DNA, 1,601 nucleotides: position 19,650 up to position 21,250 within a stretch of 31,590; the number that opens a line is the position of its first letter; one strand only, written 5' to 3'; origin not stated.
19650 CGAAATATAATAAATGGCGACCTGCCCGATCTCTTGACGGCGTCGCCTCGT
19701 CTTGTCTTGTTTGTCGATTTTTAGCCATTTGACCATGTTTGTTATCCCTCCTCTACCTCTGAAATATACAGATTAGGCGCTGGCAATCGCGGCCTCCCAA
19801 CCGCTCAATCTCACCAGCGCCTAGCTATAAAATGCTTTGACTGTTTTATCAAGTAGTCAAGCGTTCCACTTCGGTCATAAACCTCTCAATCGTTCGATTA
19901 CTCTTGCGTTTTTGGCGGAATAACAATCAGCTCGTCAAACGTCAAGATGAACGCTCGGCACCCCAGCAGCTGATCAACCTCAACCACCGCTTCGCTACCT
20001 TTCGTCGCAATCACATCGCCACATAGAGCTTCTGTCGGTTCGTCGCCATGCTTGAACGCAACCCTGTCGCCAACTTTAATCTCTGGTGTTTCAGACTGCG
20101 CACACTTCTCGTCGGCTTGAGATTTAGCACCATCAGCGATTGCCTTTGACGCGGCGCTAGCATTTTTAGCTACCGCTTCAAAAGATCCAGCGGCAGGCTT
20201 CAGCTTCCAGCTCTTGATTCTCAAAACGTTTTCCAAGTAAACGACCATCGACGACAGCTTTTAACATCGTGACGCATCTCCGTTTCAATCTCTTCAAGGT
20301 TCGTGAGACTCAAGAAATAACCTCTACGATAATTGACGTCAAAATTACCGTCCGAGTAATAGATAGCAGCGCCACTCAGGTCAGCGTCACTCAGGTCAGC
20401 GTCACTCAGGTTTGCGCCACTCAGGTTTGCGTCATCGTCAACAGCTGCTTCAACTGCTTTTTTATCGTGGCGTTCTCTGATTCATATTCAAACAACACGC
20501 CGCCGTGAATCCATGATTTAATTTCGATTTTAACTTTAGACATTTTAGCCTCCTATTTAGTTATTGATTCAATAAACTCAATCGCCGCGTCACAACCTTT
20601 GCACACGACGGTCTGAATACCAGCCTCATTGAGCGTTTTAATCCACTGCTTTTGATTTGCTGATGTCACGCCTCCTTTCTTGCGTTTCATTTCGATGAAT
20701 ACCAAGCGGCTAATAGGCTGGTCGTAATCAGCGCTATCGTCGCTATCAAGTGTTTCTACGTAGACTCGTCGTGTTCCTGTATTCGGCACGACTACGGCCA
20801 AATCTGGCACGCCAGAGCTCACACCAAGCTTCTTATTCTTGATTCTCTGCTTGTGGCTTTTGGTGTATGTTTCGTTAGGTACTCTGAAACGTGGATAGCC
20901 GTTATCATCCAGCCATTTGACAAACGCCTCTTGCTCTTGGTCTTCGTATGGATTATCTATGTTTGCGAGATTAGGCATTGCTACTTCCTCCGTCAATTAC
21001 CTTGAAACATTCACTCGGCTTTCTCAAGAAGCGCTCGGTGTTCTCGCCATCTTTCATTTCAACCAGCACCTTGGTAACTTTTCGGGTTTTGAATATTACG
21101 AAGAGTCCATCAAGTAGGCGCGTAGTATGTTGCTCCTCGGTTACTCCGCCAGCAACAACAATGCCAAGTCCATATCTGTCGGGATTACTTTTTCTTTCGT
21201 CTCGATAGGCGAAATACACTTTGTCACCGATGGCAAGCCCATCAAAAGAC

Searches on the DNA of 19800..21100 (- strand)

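Call 6: search_dna_similar(query=window:19800-21100:-, collection=phages, mode=near, max_rows=30)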
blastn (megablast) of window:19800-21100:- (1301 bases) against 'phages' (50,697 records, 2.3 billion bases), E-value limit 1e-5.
No match.

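Call 77: search_rna_families(source=window, start=20150, end=20650, threshold=evalue, max_evalue=10)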
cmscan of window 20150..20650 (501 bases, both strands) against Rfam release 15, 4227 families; matches with E-value up to 10: 2.
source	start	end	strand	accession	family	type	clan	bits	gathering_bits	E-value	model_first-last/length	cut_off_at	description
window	20215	20252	-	RF02922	RAGATH-32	Cis-reg;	-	14.5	41.8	0.85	1-78/78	no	RAGATH-32 RNA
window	20216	20295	-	RF00292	snoTBR5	Gene; snRNA; snoRNA; CD-box;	-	12.5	44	5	1-94/94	no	Small nucleolar RNA TBR5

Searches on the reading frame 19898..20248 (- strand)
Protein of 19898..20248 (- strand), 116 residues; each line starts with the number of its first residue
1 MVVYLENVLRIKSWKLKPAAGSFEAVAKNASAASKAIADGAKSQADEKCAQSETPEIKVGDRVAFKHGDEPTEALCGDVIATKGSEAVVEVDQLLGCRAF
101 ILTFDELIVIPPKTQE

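Call 7: search_protein_families(library=pfam, proteins=[window:19901-20248:-], max_evalue=1)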
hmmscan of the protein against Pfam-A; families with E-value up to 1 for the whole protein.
seq(116 aa): 0 families

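Call 37: find_encoding_contigs(protein=window:19898-20248:-, flank=3000, max_places=10)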
Protein window:19898-20248:- (116 aa): 4 contigs read that carry it; 2 places shown.
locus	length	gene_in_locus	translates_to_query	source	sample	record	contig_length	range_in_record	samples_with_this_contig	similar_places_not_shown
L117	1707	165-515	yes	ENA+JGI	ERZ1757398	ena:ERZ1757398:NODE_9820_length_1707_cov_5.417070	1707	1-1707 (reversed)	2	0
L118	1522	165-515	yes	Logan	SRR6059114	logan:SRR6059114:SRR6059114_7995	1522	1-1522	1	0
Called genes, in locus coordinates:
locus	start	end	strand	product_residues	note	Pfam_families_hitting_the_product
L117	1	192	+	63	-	?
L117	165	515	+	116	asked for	-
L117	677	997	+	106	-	-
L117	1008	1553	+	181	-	-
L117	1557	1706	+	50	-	?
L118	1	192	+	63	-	?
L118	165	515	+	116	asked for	-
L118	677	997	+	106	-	-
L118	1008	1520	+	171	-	?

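Call 46: list_cluster_members(proteins=[window:19898-20248:-])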
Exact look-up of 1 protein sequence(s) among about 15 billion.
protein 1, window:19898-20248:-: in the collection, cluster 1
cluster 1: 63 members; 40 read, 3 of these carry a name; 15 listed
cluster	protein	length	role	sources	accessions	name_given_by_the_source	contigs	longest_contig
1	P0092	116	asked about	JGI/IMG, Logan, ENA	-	-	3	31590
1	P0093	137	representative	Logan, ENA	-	-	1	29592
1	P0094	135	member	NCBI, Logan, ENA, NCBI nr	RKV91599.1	MAG: hypothetical protein D8G53_15285 [Candidatus Saccharimonas sp.]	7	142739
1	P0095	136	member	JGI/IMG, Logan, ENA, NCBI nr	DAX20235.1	VRR-NUC domain | MAG TPA: Nuclease [Caudoviricetes sp.]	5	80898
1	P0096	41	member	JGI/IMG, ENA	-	hypothetical protein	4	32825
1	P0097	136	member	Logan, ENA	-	-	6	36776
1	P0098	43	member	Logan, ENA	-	-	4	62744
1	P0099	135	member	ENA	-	-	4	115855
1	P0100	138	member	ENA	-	-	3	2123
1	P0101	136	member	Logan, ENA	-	-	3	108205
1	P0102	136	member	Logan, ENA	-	-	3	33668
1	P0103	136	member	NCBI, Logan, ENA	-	-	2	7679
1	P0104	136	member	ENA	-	-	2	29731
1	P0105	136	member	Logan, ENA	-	-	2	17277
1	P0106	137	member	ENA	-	-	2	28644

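Call 67: search_protein_representatives(protein=window:19898-20248:-)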
Query: 116 residues. Proteins with E-value up to 0.001 (for the whole library): 13; up to 1e-10: 8; up to 1e-30: 5. The best 13 are listed.
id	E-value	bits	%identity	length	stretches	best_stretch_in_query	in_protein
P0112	8.7e-61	219.0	95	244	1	6-116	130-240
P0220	5.9e-47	174.5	82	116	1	10-116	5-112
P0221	2.1e-46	172.8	86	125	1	1-99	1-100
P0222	9.0e-34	132.1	80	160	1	33-116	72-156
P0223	5.9e-31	123.0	78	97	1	36-116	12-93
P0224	9.1e-18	80.6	66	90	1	52-116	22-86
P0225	2.0e-15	73.1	31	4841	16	20-95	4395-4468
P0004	1.5e-11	60.6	87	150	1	6-44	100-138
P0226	6.2e-09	52.2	42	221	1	6-110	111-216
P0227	5.3e-08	49.3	49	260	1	6-95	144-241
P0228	8.4e-07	45.4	41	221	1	6-108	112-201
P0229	1.6e-06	44.5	46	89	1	47-116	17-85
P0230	6.7e-05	39.3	23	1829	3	11-90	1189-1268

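Call 81: find_encoding_contigs(protein=P0221, flank=2500, max_places=6)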
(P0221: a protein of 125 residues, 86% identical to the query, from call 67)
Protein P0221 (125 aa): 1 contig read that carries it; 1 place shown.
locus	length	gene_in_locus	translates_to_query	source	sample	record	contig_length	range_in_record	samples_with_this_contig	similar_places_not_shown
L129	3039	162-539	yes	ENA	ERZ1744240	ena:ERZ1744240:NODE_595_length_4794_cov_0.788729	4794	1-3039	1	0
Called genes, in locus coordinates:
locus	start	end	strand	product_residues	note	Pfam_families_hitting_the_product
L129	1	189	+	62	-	?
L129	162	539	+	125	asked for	-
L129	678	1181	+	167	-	-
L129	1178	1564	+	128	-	-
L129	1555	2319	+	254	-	-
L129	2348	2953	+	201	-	-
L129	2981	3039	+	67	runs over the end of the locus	-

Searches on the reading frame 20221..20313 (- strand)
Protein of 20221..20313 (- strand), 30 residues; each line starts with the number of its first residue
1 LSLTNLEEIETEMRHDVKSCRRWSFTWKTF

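Call 45: find_encoding_contigs(protein=window:20221-20313:-, flank=2000, max_places=10)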
Protein window:20221-20313:- (30 aa): no gene with exactly this product is on record in the collection.

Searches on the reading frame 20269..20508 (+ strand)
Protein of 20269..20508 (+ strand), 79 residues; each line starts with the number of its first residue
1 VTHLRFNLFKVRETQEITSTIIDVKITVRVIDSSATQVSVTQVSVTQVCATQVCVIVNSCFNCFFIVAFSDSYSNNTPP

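Call 79: find_encoding_contigs(protein=window:20269-20508:+, flank=1500, max_places=10)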
Protein window:20269-20508:+ (79 aa): no gene with exactly this product is on record in the collection.

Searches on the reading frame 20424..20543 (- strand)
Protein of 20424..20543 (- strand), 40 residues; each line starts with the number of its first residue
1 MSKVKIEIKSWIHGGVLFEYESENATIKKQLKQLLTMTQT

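Call 14: find_encoding_contigs(protein=window:20424-20543:-, flank=3000, max_places=10)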
Protein seq(40 aa) (40 aa): no gene with exactly this product is on record in the collection.

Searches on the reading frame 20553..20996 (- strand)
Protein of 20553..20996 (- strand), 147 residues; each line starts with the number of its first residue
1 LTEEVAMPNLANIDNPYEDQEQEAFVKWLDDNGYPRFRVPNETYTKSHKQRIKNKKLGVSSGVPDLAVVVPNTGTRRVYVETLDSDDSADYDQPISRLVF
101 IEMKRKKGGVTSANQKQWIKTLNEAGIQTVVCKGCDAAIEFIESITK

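Call 7: search_protein_families(library=pfam, proteins=[window:20556-20996:-], max_evalue=1)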
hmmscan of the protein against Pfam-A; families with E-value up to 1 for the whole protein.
seq(147 aa): 2 families
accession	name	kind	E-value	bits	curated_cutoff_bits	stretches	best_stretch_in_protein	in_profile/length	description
PF08774.17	VRR_NUC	-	4.3e-09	36.9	23.8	1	18-134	3-114/116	VRR-NUC domain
PF13790.11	SR1P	-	0.096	13.3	26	1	129-144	3-18/37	SR1 protein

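Call 42: find_encoding_contigs(protein=window:20553-20978:-, flank=3000, max_places=10)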
Protein window:20553-20978:- (141 aa): 22 contigs read that carry it; 10 places shown.
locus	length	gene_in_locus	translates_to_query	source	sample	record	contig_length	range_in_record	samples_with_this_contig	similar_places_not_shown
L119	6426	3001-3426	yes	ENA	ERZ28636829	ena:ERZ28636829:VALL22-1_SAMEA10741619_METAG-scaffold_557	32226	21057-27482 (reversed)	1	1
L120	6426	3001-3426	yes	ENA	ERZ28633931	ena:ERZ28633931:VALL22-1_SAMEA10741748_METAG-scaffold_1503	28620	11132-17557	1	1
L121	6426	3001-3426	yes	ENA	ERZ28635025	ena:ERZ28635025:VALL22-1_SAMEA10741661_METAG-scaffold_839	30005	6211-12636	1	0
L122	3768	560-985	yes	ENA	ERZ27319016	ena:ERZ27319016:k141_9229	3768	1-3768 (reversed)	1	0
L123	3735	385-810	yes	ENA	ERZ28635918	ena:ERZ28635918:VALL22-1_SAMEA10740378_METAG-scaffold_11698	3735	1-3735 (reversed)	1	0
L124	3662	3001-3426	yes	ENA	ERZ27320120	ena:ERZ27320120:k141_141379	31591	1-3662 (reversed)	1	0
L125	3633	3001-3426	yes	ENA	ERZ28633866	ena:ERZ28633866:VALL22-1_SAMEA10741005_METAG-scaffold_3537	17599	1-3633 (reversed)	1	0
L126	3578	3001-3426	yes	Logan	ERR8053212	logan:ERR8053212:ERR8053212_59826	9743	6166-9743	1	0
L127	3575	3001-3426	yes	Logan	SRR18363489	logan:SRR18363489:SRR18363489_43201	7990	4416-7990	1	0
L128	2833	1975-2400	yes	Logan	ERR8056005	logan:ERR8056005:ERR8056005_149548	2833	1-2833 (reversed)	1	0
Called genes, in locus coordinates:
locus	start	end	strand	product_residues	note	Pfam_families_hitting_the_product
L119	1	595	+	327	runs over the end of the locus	-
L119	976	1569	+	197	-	-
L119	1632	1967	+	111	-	-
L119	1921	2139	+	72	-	-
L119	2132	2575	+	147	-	-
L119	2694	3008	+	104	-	-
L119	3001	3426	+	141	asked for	PF08774:VRR_NUC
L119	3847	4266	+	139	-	-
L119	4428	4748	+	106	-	-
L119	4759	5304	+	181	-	-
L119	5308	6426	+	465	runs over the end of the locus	-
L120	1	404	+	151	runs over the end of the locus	PF00436:SSB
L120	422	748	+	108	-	-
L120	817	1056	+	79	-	-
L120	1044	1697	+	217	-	-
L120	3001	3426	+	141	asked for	PF08774:VRR_NUC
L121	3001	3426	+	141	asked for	PF08774:VRR_NUC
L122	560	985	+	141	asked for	PF08774:VRR_NUC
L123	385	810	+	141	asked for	PF08774:VRR_NUC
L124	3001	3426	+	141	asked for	PF08774:VRR_NUC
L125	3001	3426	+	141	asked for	PF08774:VRR_NUC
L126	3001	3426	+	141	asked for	PF08774:VRR_NUC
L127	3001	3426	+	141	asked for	PF08774:VRR_NUC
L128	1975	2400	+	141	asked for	PF08774:VRR_NUC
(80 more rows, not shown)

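Call 71: find_encoding_contigs(protein=window:20553-20996:-, flank=1500, max_places=10)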
Protein window:20553-20996:- (147 aa): no gene with exactly this product is on record in the collection.
